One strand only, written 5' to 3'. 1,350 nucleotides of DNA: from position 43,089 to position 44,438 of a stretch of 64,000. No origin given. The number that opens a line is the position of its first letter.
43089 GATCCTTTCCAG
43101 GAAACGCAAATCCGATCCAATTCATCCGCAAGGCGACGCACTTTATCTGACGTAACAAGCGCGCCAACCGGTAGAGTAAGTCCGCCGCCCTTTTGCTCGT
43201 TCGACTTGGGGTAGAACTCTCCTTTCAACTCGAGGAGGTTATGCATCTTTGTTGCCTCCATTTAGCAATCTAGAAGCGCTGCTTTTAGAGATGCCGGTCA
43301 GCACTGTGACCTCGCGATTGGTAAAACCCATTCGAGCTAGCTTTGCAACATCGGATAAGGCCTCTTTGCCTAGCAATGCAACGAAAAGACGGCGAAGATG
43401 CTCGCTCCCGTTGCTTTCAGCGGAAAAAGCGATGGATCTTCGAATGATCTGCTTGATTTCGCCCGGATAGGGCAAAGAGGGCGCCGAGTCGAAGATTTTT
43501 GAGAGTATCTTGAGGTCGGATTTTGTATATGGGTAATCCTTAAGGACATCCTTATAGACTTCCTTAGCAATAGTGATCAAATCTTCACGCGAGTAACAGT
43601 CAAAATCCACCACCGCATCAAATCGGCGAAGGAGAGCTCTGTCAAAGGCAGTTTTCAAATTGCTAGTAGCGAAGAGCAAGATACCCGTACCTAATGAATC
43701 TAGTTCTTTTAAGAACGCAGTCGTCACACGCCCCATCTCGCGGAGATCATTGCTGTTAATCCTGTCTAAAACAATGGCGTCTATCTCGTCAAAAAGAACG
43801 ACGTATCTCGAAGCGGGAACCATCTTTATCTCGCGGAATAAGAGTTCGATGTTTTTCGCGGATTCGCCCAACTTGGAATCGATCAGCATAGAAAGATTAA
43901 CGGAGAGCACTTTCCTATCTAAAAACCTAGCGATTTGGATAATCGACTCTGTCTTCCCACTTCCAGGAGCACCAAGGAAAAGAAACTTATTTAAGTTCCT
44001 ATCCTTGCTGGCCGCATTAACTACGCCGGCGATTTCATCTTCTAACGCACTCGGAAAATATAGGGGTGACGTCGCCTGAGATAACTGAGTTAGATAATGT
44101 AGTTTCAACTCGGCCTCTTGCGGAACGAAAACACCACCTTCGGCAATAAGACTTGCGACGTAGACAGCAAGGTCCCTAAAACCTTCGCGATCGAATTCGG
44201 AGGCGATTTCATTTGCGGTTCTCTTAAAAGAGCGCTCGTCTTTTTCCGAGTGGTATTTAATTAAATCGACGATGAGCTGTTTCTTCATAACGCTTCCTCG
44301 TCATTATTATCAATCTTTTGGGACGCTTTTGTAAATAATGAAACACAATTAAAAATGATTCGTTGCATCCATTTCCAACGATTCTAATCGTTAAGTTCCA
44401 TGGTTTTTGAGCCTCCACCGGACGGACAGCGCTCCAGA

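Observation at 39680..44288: IetAS-like ATPase/subtilase pair extended by a small TM protein and an uncharacterised 365-aa protein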

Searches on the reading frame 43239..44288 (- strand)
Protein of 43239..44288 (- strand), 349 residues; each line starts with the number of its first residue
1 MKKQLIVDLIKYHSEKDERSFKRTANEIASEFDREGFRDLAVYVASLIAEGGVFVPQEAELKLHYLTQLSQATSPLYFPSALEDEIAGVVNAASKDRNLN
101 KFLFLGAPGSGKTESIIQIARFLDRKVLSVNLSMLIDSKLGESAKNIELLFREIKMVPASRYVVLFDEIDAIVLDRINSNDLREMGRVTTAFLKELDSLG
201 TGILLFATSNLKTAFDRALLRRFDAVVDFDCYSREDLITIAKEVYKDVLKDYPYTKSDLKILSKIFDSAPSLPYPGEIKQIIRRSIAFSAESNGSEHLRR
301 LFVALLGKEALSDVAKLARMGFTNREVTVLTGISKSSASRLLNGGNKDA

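Call 3: search_protein_families(library=padloc, proteins=[window:43239-44288:-], max_evalue=0.01)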
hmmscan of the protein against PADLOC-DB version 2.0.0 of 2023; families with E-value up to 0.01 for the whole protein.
window:43239-44288:- (349 aa): 7 families
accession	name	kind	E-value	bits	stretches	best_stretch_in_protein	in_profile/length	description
PDLC02196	IetA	-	2.8e-33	113.9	1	15-342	16-368/374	-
PDLC04232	IetA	-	1.6e-25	88.2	1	2-259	3-273/330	-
PDLC02195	IetA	-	2.8e-24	84.1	1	100-300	138-332/395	-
PDLC00915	TRIP13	-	4.7e-15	53.8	1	103-256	67-235/302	TRIP13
PDLC04231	IetA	-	6e-14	50.5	1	94-230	112-245/262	-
PDLC03838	DolB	-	8.8e-09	33.1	2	210-257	283-330/375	-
PDLC00914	TRIP13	-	7.3e-07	26.9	1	102-265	74-247/302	TRIP13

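Call 4: search_protein_families(library=pfam, proteins=[window:43239-44288:-], max_evalue=0.01)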
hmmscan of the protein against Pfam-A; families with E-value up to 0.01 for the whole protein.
window:43239-44288:- (349 aa): 4 families
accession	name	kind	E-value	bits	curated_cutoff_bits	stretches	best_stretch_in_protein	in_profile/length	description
PF00004.35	AAA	-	1e-20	75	21.2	1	103-229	2-129/131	ATPase family associated with various cellular activities (AAA)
PF13173.12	AAA_14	-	0.0037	17.7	27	1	104-172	7-74/129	AAA domain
PF01443.25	Viral_helicase1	-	0.0096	16.2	21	0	105-169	4-68/228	Viral superfamily 1 RNA helicase core domain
PF25199.1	nSTAND_NTPase5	-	0.0097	16.2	34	0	69-173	11-109/145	Novel STAND NTPase 5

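Call 5: search_protein_families(library=ncbifam, proteins=[window:43239-44288:-], max_evalue=0.01)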
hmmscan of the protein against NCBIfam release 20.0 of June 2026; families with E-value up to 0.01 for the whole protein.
window:43239-44288:- (349 aa): 12 families
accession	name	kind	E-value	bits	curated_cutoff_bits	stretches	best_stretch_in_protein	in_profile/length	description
NF042959.1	IteA_antiphage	equivalog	5.1e-28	98.3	510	1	22-288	39-307/367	anti-phage ATPase IteA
TIGR01243.1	CDC48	subfamily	5.2e-10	38.3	802.65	1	102-230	490-620/733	CDC48 family AAA ATPase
NF041006.2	cell_div_CdvC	equivalog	5.5e-10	38.7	650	1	103-228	138-269/370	cell division protein CdvC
TIGR01242.2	TIGR01242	subfamily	1.6e-09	37.2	500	1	103-242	152-295/362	proteasome-activating nucleotidase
NF003069.1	PRK03992.1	subfamily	4.9e-09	35.8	500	1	103-230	169-300/379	proteasome-activating nucleotidase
NF047748.1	PrtsmActNtasePan1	equivalog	1.5e-07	30.8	750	1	102-229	185-316/405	proteasome-activating nucleotidase Pan1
NF047747.1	PrtsmActNtasePan2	equivalog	2.2e-06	27.2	700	1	103-229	189-319/397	proteasome-activating nucleotidase Pan2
TIGR01241.2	FtsH_fam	equivalog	8.6e-06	24.8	600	1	103-237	199-340/598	ATP-dependent zinc metalloprotease FtsH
NF003229.0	PRK04195.1-5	equivalog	0.00025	19.9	280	1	100-173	45-116/413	replication factor C large subunit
TIGR02881.1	spore_V_K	equivalog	0.00098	18.3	422.95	0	218-265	164-209/261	stage V sporulation protein K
NF000868.0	PRK00080.1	equivalog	0.0064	15.4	282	0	89-129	40-81/330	Holliday junction branch migration DNA helicase RuvB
TIGR02639.1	ClpA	equivalog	0.0078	14.5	993.15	0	94-133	482-521/734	ATP-dependent Clp protease ATP-binding subunit ClpA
